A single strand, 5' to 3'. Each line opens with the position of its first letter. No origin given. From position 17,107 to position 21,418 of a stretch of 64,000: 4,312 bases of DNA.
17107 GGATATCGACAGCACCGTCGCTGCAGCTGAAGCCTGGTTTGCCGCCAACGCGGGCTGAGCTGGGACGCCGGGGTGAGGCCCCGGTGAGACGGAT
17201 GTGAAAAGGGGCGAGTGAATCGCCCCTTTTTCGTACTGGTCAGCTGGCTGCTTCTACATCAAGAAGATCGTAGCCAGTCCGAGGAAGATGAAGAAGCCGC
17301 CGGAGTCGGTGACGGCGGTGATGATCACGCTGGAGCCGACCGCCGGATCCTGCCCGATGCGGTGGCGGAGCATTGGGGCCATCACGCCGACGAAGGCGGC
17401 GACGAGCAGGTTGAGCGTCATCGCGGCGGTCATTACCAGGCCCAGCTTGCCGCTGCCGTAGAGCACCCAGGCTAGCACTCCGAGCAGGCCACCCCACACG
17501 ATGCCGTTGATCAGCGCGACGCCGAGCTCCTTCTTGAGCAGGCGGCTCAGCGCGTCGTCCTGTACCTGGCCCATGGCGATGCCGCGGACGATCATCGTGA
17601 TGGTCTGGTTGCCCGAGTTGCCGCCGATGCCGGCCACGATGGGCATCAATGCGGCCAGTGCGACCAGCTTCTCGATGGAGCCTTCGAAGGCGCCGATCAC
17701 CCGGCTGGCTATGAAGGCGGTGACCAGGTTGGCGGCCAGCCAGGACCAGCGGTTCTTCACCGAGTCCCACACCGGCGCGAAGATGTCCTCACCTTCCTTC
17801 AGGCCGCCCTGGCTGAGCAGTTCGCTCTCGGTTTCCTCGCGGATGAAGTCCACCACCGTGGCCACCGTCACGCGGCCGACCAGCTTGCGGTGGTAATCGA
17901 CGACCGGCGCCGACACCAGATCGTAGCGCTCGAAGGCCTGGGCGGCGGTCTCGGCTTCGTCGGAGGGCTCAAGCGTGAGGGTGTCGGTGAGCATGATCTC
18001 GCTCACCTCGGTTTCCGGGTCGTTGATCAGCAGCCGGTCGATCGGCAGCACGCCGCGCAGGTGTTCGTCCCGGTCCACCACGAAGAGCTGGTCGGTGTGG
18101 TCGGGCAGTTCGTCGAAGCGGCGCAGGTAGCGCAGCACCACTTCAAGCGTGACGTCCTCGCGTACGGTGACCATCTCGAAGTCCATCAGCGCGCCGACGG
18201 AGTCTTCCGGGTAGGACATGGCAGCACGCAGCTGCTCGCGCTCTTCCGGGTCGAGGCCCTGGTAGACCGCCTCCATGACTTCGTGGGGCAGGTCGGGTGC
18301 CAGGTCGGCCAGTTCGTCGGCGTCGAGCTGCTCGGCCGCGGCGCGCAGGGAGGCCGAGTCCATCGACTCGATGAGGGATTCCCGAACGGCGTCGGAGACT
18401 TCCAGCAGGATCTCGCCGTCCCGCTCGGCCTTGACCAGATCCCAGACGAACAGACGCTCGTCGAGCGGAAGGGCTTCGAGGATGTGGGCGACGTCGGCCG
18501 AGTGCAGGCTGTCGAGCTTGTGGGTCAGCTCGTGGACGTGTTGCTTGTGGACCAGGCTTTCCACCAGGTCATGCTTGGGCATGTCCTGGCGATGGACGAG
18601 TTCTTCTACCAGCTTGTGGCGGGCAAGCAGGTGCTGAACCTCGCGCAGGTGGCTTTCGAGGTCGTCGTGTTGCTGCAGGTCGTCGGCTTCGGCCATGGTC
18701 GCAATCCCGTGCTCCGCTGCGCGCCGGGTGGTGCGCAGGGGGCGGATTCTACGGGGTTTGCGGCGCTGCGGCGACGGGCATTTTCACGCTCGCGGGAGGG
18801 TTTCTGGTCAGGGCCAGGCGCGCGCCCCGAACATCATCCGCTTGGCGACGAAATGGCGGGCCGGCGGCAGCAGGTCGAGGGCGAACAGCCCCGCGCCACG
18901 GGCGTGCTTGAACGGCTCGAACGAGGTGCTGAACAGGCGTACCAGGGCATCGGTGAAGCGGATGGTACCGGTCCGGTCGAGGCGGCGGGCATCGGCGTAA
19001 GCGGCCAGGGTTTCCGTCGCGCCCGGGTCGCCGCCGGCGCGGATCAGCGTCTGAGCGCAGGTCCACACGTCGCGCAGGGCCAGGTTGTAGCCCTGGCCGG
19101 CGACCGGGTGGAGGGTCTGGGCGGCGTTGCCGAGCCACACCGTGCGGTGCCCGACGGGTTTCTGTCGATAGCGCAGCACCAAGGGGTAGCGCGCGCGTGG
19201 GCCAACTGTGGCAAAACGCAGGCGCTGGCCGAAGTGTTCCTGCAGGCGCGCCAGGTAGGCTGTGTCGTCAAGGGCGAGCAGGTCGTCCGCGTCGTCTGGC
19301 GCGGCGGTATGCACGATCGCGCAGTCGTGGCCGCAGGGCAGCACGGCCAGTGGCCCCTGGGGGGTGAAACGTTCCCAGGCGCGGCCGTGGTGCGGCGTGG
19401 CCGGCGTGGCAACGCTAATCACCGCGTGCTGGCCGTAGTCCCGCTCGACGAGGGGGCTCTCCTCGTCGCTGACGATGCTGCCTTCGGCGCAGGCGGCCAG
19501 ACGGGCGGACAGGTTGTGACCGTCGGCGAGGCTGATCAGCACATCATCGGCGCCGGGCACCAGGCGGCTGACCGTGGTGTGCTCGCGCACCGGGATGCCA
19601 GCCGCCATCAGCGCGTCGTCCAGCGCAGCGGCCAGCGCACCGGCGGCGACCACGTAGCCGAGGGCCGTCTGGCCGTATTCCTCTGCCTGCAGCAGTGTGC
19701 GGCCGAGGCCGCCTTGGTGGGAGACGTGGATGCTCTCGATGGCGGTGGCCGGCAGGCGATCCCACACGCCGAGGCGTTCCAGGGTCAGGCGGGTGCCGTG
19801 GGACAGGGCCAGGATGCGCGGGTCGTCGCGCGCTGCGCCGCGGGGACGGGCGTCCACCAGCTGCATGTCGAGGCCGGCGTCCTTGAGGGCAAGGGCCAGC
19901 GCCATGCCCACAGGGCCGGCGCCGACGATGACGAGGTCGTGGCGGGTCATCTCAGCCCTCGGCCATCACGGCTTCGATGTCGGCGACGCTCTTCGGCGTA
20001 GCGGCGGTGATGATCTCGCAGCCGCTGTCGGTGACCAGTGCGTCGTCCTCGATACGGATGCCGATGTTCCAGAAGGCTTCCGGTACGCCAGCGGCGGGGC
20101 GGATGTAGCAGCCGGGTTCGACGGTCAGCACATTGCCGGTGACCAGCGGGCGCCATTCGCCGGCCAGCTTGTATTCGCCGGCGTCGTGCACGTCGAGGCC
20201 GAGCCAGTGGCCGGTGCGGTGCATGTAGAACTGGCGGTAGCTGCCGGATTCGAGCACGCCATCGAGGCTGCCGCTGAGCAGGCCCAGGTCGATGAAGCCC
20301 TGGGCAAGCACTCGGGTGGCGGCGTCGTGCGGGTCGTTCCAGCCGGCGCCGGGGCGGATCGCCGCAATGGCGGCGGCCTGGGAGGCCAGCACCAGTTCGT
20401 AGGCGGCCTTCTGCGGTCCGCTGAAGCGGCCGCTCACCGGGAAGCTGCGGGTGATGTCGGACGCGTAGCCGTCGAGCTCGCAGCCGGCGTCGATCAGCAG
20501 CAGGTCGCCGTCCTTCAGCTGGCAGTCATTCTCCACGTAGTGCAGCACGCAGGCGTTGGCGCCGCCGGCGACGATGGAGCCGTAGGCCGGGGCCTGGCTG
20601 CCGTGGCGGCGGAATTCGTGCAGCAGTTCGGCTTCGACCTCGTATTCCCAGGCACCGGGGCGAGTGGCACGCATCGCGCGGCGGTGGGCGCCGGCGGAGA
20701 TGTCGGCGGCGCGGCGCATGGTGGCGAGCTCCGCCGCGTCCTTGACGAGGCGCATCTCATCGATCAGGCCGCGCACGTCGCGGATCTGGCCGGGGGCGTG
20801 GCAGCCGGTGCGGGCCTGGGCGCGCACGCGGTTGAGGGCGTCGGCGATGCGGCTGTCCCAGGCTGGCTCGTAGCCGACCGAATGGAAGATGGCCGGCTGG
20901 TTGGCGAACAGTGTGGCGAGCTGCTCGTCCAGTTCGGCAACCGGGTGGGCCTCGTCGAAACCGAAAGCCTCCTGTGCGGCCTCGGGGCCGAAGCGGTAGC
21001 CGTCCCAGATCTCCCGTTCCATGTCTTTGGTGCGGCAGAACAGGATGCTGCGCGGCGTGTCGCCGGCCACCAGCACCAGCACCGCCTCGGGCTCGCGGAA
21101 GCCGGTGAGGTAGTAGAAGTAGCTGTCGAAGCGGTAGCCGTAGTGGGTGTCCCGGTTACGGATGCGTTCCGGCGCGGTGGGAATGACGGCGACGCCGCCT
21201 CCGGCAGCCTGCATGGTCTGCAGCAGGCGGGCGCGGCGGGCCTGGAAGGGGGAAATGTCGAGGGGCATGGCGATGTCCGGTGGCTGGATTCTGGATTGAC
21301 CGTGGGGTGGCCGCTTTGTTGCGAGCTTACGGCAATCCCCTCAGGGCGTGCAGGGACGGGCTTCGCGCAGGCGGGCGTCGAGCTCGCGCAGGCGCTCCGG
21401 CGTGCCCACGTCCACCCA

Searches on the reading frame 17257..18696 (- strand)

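Call 80: search_protein_families(library=pfam, proteins=[window:17257-18696:-], max_evalue=1e-10)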
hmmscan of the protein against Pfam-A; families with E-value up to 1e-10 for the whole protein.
window:17257-18696:- (480 aa): 3 families
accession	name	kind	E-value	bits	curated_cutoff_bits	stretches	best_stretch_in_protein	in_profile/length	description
PF01769.21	MgtE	-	1e-31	110.2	27.6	1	351-474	1-125/125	Divalent cation transporter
PF03448.22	MgtE_N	-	1.1e-25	90.5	25.9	1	64-165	1-102/102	MgtE intracellular N domain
PF00571.33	CBS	-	4.1e-13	49.9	24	0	231-286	1-56/57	CBS domain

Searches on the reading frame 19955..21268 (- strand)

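Call 80: search_protein_families(library=pfam, proteins=[window:19955-21268:-], max_evalue=1e-10)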
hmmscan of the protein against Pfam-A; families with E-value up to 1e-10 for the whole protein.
window:19955-21268:- (438 aa): 2 families
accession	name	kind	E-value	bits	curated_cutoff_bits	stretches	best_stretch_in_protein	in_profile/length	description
PF00557.29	Peptidase_M24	-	2e-64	217.6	23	1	183-414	2-208/208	Metallopeptidase family M24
PF05195.22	AMP_N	-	2.7e-38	130.8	24.6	1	8-127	1-120/121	Aminopeptidase P, N-terminal domain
